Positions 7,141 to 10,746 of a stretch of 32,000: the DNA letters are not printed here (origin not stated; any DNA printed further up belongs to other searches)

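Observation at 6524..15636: Tandemly duplicated esterase-lipoprotein plus double-FtsX permease pairs sharing one MacB-type ATPase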

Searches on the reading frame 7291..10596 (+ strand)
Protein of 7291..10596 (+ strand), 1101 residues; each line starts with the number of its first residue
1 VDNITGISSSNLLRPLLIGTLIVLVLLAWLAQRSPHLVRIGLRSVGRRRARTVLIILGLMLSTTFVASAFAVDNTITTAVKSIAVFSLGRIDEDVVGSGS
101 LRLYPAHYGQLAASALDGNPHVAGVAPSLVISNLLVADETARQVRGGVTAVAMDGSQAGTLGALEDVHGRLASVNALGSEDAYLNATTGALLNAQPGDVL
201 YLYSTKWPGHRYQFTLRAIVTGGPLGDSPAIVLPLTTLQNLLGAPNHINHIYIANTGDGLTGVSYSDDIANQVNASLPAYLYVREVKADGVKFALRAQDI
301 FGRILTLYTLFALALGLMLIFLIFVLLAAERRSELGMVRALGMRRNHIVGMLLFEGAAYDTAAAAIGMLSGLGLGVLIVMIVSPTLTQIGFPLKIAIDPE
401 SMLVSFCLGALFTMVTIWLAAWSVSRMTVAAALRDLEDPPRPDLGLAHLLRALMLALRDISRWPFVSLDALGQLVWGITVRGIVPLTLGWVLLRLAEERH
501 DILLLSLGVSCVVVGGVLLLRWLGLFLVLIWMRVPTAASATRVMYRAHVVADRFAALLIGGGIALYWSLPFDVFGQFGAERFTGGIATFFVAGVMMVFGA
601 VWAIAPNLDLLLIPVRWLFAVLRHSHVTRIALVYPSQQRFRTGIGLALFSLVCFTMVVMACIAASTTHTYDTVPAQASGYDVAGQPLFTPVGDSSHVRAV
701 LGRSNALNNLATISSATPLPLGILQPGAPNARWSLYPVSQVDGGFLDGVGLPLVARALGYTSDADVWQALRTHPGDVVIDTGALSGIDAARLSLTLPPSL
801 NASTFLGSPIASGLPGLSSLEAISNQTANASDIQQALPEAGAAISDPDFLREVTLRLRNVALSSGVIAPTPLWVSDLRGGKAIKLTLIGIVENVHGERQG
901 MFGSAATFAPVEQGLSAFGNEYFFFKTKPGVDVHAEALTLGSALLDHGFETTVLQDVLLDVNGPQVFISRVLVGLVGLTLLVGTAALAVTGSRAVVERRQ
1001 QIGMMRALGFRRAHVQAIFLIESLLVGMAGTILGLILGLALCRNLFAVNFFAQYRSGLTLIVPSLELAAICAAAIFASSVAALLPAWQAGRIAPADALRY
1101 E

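Call 8: search_protein_families(library=pfam, proteins=[window:7291-10596:+], max_evalue=0.01)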
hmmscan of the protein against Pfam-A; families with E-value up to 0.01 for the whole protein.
window:7291-10596:+ (1101 aa): 2 families
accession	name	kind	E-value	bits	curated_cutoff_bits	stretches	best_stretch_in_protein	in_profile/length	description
PF02687.27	FtsX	-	6.2e-30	104.2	25.5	2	309-428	4-119/120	FtsX-like permease C-terminal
PF12704.14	MacB_PCD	-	1.7e-05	25.6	27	1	52-253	1-189/207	MacB-like periplasmic core domain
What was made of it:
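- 7291..10596 (+): perm1: 1,101-aa fused double MacB/FtsX-type permease. It has an N-terminal helix, FtsX unit 1 with ECD1 (about 73-309), a 4-helix TM linker (about 464-611), and FtsX unit 2 with ECD2 (about 663-970). Two FtsX domains (call 8).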

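Call 9: search_protein_families(library=ncbifam, proteins=[window:7291-10596:+], max_evalue=0.01)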
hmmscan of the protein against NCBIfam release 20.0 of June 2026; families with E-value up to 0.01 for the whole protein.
window:7291-10596:+ (1101 aa): 8 families
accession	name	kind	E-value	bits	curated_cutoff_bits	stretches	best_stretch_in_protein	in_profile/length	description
TIGR02212.1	lolCE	equivalog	2.2e-20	73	362.45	2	978-1101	273-411/411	lipoprotein-releasing ABC transporter permease subunit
TIGR03434.1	ADOP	subfamily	4.3e-18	64.8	622.3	2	885-1101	593-803/803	ADOP family duplicated permease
NF008076.0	PRK10814.1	exception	5.3e-10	38.9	473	1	971-1101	265-399/399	lipoprotein-releasing ABC transporter permease subunit LolC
NF008357.0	PRK11146.1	exception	7e-09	35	439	1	977-1098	275-411/414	lipoprotein-releasing ABC transporter permease subunit LolE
TIGR02213.1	lolE_release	exception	2.1e-07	30.2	540.35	1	977-1097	272-407/411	lipoprotein-releasing ABC transporter permease subunit LolE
NF007826.0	PRK10535.1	equivalog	2.4e-07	29.4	966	1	965-1099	522-646/648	macrolide ABC transporter ATP-binding protein/permease MacB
NF038347.1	FtsX_Gpos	exception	0.0014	18.1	225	1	973-1045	170-244/296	permease-like cell division protein FtsX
NF038346.1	FtsX_actino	exception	0.004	16.6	250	1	979-1087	190-299/308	permease-like cell division protein FtsX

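Call 16: search_solved_structures(query=window:7291-10596:+, max_evalue=0.01)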
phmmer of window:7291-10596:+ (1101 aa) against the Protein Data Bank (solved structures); distinct sequences matched with E-value up to 0.01: 15.
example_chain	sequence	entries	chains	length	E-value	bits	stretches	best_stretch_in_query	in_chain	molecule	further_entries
5xu1_M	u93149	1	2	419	3.3e-09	38.4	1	958-1101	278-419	ABC transporter permeae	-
9w37_A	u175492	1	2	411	3.4e-09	38.4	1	968-1101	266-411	LolF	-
9w35_A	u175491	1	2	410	2.5e-08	35.5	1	968-1100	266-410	LolF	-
9o9x_C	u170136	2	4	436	2.5e-07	32.2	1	941-1045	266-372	ABC transporter permease YtrF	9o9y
5gko_A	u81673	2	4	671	6.9e-07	30.7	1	975-1099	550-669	Macrolide export ATP-binding/permease protein MacB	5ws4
7arh_C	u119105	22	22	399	7.4e-07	30.6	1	970-1101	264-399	Lipoprotein-releasing ABC transporter permease subunit LolC | Lipo-releasing system transmembrane protein lolC | Lipoprotein-releasing system transmembrane prot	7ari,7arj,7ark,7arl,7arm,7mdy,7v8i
9w2w_A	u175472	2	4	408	1.2e-06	30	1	968-1098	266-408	LolF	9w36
5nik_J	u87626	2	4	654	4.1e-06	28.2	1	925-1099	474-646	Macrolide export ATP-binding/permease protein MacB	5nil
8idb_C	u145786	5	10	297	0.00063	20.9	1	972-1056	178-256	Cell division protein FtsX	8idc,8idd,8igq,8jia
7mdx_A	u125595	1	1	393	0.0014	19.7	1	970-1096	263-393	Lipoprotein-releasing system transmembrane protein LolC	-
5lil_A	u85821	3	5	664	0.0018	19.4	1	974-1098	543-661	Macrolide export ATP-binding/permease protein MacB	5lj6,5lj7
9rli_E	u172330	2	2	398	0.0033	18.5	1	976-1048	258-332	Lipoprotein-releasing system transmembrane protein LolE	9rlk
7mdx_B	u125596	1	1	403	0.0034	18.5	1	976-1046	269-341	Lipoprotein-releasing system transmembrane protein LolE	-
7arh_E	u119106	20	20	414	0.0036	18.4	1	976-1048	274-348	Lipoprotein-releasing system transmembrane protein LolE | Lipoprotein transporter subunit LolE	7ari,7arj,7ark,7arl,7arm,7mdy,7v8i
9ugg_E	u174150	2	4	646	0.0077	17.3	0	299-437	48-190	Lantibiotic ABC transporter permease PsdB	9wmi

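Call 22: find_homologous_proteins(query=window:7291-10596:+, max_evalue=0.00001)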
Query window:7291-10596:+ (1101 aa): 512 proteins with E <= 0.00001 among 8000 candidates; the best 120 are listed.
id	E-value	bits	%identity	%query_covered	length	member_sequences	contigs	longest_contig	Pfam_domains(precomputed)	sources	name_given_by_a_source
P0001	0.0e+0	2379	100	100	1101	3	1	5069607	PF02687.28,PF12704.15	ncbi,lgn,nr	ncbi:MAG: hypothetical protein OJF49_000033 [Ktedonobacterales bacterium]|nr:MAG: hypothetical prote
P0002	0.0e+0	1474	64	100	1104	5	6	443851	PF02687.28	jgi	jgi:putative ABC transport system permease protein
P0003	0.0e+0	1456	64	100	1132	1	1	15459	PF02687.28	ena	-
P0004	0.0e+0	1442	65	97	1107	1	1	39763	PF02687.28,PF12704.15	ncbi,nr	ncbi:MAG TPA: FtsX-like permease family protein [Ktedonobacterales bacterium]|nr:FtsX-like permease 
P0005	0.0e+0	1439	63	100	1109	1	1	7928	PF02687.28,PF12704.15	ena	-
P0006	0.0e+0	1429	63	97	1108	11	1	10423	PF02687.28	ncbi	ncbi:MAG: FtsX-like permease family protein [Ktedonobacterales bacterium]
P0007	0.0e+0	1429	64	97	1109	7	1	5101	PF02687.28,PF12704.15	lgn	-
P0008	0.0e+0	1428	64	97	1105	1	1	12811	PF02687.28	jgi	jgi:putative ABC transport system permease protein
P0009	0.0e+0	1428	61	100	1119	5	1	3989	PF02687.28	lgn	-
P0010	0.0e+0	1426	62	100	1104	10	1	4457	PF02687.28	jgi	-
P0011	0.0e+0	1415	61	100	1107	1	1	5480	PF02687.28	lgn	-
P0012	0.0e+0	1411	63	100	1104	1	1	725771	PF02687.28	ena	-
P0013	0.0e+0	1410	62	97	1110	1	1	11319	PF02687.28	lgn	-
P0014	0.0e+0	1409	61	100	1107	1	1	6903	PF02687.28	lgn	-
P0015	0.0e+0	1407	62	99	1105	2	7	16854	PF02687.28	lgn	-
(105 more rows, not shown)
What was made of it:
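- Checked: The guess 'Chloroflexi-like' is right. perm1 is 100% identical to a protein of a Ktedonobacterales MAG, locus tag OJF49_000033, on a 5.07-Mb contig (call 22).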

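Call 24: find_related_loci(query=A1, collection=genome_contigs, flank=10000)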
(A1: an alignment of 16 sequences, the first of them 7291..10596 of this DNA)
Query A1 (1101 aa) in genome_contigs; peptide patterns used: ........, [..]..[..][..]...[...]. (x = any residue, [..] = any of these).
599 stretches matched a pattern (row limit reached: there are more); 541 encode a relative of the query (tblastn E <= 1e-3); the best 80 are kept; 80 distinct loci.
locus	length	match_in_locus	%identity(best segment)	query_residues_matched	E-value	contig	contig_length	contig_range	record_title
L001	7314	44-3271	63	33-1101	0e+0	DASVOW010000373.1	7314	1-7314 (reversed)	MAG TPA_asm: Ktedonobacterales bacterium isolate SMAG_U3163 k141_445004, whole genome shotgun sequence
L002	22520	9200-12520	60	1-1101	0e+0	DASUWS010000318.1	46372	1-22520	MAG TPA_asm: Ktedonobacterales bacterium isolate SMAG_U1849 k141_498826, whole genome shotgun sequence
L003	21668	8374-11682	62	1-1101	0e+0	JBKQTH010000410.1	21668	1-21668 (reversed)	MAG: Ktedonobacterales bacterium isolate MHr2D2E2F__bin_10 MHr2D2E2F_000000301571, whole genome shotgun sequence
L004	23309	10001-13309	61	1-1101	0e+0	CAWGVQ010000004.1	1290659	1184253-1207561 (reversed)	MAG: uncultured Chloroflexia bacterium isolate MFD02579.bin.2.68 genome assembly, contig: contig_12326, whole genome sho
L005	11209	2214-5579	60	1-1101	0e+0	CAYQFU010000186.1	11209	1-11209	MAG TPA_asm: uncultured Ktedonobacterales bacterium isolate SRP272529_co2_314 genome assembly, contig: NODE_10627_length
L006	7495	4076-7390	60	1-1101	0e+0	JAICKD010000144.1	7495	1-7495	MAG: Ktedonobacterales bacterium isolate GZL_HY_2_bin.35 k141_2204579_length_7495_cov_72.3215, whole genome shotgun sequ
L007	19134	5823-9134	58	1-1101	0e+0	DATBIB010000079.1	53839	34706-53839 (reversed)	MAG TPA_asm: Ktedonobacterales bacterium isolate SMAG_U3883 k141_1236614, whole genome shotgun sequence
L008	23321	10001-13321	60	1-1098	0e+0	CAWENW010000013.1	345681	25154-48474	MAG: uncultured Chloroflexia bacterium isolate MFD02579.bin.2.12 genome assembly, contig: contig_30304, whole genome sho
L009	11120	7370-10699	59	2-1101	0e+0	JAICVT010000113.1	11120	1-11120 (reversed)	MAG: Ktedonobacterales bacterium isolate LS_FP_2_bin.8 k141_49964_length_11120_cov_19.9301, whole genome shotgun sequenc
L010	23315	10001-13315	59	1-1101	0e+0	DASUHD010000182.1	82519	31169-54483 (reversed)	MAG TPA_asm: Ktedonobacterales bacterium isolate SMAG_U1423 k141_822016, whole genome shotgun sequence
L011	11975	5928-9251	58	2-1101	0e+0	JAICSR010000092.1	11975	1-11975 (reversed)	MAG: Ktedonobacterales bacterium isolate GZL_HYHR_2_bin.65 k141_535795_length_11975_cov_16.1982, whole genome shotgun se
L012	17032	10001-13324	58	2-1101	0e+0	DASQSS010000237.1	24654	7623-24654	MAG TPA_asm: Ktedonobacterales bacterium isolate SMAG_U10915 k141_36746, whole genome shotgun sequence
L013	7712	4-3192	62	39-1101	0e+0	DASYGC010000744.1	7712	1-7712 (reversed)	MAG TPA_asm: Ktedonobacterales bacterium isolate SMAG_U4203 k141_981836, whole genome shotgun sequence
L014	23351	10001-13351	57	1-1101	0e+0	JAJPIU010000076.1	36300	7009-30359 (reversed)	MAG: Proteobacteria bacterium isolate Centralia_MAG_377 k107_28851571, whole genome shotgun sequence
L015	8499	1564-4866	58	7-1101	0e+0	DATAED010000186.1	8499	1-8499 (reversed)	MAG TPA_asm: Ktedonobacterales bacterium isolate SMAG_U6768 k141_2305855, whole genome shotgun sequence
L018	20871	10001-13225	65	33-1101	0e+0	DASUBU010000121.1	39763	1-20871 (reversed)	MAG TPA_asm: Ktedonobacterales bacterium isolate SMAG_U2529 k141_822201, whole genome shotgun sequence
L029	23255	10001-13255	41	1-1101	0e+0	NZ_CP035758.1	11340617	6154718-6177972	Ktedonosporobacter rubrisoli strain SCAWS-G2 chromosome, complete genome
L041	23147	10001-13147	42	39-1101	0e+0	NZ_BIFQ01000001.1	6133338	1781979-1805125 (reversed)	Dictyobacter aurantiacus strain S27 sequence1, whole genome shotgun sequence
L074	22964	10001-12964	31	1-1101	7e-125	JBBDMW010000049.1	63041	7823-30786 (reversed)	MAG: Dehalococcoidia bacterium isolate LejiaB_60_20 Lejia_B_591_length_63041_cov_11, whole genome shotgun sequence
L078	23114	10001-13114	29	1-1101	2e-115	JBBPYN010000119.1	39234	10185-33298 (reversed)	MAG: Rubrobacterales bacterium isolate bin.174 bin.174_S1Ck141_127300_length_39234_cov_19.5372, whole genome shotgun seq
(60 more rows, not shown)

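Call 43: predict_structure(alignment_id=A1)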
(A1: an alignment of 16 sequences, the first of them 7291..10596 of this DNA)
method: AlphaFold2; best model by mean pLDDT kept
length: 1101 residues; sequences in the alignment: 16
mean_pLDDT: 65.2   pTM: 0.56
mean pLDDT of the five models: 65.2, 58.9, 57.8, 52.6, 50.6
residues with pLDDT >= 90: 24; 70-90: 512; 50-70: 315; < 50: 250
segments of 3 or more residues with pLDDT < 50: 1-7, 85-89, 99-101, 384-393, 435-447, 668-693, 713-760, 762-765, 770-775, 801-844, 846-855, 873-883, 894-924, 948-964
pLDDT, mean of each block of 10 residues (from residue 1): 40 78 86 84 77 78 73 62 50 65 80 87 88 70 63 83 81 85 84 80 71 89 69 91 87 75 78 86 71 60 74 79 72 63 75 83 76 66 46 57 75 79 62 48 49 55 57 64 79 80 81 84 77 62 77 86 84 58 71 88 82 73 67 68 80 86 63 28 27 55 59 37 27 32 24 38 50 51 70 64 42 32 32 44 47 52 64 41 53 42 28 28 50 51 48 29 51 67 69 69 79 83 83 90 78 58 79 82 79 66 45
secondary structure, 60 per line:
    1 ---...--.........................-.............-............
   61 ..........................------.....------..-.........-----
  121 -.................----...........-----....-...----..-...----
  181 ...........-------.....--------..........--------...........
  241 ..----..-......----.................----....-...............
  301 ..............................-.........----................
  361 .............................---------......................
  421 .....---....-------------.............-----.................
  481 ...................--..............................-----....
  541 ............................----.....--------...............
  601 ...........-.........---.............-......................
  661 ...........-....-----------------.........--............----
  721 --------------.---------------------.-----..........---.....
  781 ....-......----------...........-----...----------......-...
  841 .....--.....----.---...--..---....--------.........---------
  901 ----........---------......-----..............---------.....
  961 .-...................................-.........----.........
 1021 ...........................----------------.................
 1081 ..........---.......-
elements in order (helices of 4 or more, strands of 3 or more residues): H9-33 H35-47 H49-86 E93-97 H107-115 E122-138 E143-153 H159-162 E164-166 E181-185 H186-191 E199-203 E212-221 E230-234 H235-242 E250-255 H260-276 E281-284 H286-330 H332-340 H345-389 H399-425 H429-432 H446-458 H464-499 H502-531 H537-568 H573-577 H586-611 H613-621 H625-637 H639-671 H673-676 H694-702 H705-709 E710-716 H763-772 E776-780 H786-791 H802-812 H831-836 H838-845 H848-852 E861-863 E871-874 E883-891 H905-912 E922-927 H933-946 H956-961 H963-997 H999-1007 H1012-1047 H1064-1090 H1094-1100
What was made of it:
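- Tried and rejected: The first AF2 run, on a 16-sequence alignment, was poor: pLDDT 65, with ECD2 below 50 (call 43).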

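Call 45: fold_search(model_id=the predicted structure, library=pdb)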
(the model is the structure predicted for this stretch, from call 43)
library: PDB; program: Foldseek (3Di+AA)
matches with E <= 10: 161; with E <= 0.001: 44
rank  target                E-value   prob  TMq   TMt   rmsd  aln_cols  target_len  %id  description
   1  9ge7_A                3.7e-14  1.00  0.28  0.37  22.1      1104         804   13  Structure of E. coli YbbAP with bound ATP analogue (released 2025-05-28)
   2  5gko_A                4.5e-13  1.00  0.24  0.36   8.7       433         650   18  Crystal structure of tripartite-type ABC transporter, MacB from Acinetobacter baumannii (released 2017-11-15)
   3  9ge6_A                1.1e-12  1.00  0.35  0.46  22.9      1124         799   11  Structure of E. coli YbbAP (released 2025-05-28)
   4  9rlc_E                1.9e-12  1.00  0.26  0.56   7.4       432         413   14  LolCDE complex with Lpp lipoprotein (released 2026-01-21)
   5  9rld_E                2.4e-12  1.00  0.26  0.57   7.3       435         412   14  LolCDE complex with Lpp lipoprotein (released 2026-01-21)
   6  9xro_E                2.3e-11  1.00  0.20  0.43  10.1       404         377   15  LolCDE in complex with SMT-738_3 (released 2026-03-18)
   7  9rld_C                4.8e-11  1.00  0.20  0.41  10.1       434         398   18  LolCDE complex with Lpp lipoprotein (released 2026-01-21)
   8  5lil_A                8.6e-11  1.00  0.22  0.36   8.9       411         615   15  Structure of Aggregatibacter actinomycetemcomitans MacB bound to ATPyS (P21) (released 2017-11-15)
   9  7arh_E                1.5e-10  1.00  0.26  0.59   6.7       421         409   14  LolCDE in complex with lipoprotein (released 2021-04-07)
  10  5xu1_M                9.3e-10  1.00  0.27  0.63   6.2       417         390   14  Structure of a non-canonical ABC transporter from Streptococcus pneumoniae R6 (released 2018-01-24)
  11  7mdx_A                1.3e-09  1.00  0.20  0.42   9.8       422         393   16  LolCDE nucleotide-free (released 2021-08-11)
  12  5lil_B                1.4e-09  1.00  0.22  0.36   8.5       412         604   15  Structure of Aggregatibacter actinomycetemcomitans MacB bound to ATPyS (P21) (released 2017-11-15)
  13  7v8i_C                1.7e-09  1.00  0.22  0.47  10.0       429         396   17  LolCD(E171Q)E with bound AMPPNP in nanodiscs (released 2022-08-31)
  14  5nik_J                1.8e-09  1.00  0.24  0.36   8.2       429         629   16  Structure of the MacAB-TolC ABC-type tripartite multidrug efflux pump (released 2017-05-24)
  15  9rli_E                2.4e-09  1.00  0.23  0.51   8.6       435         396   14  LolCDEdelta(235-252) complex with Pal lipoprotein (released 2026-01-21)
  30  5udf_B                2.4e-07  1.00  0.15  0.71   4.6       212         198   18  Structure of the N-terminal domain of lipoprotein-releasing system transmembrane protein LolE from Acinetobacter bauma (released 2017-01-18)
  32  5udf_A                5.0e-07  1.00  0.15  0.66   4.8       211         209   18  Structure of the N-terminal domain of lipoprotein-releasing system transmembrane protein LolE from Acinetobacter bauma (released 2017-01-18)
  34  5udf_D                6.5e-07  1.00  0.15  0.71   4.6       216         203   17  Structure of the N-terminal domain of lipoprotein-releasing system transmembrane protein LolE from Acinetobacter bauma (released 2017-01-18)
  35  5udf_C                7.0e-07  1.00  0.15  0.68   5.2       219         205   17  Structure of the N-terminal domain of lipoprotein-releasing system transmembrane protein LolE from Acinetobacter bauma (released 2017-01-18)
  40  3ftj                  2.0e-05  1.00  0.15  0.61   4.8       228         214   13  Crystal structure of the periplasmic region of MacB from Actinobacillus actinomycetemcomitans (released 2009-05-26)
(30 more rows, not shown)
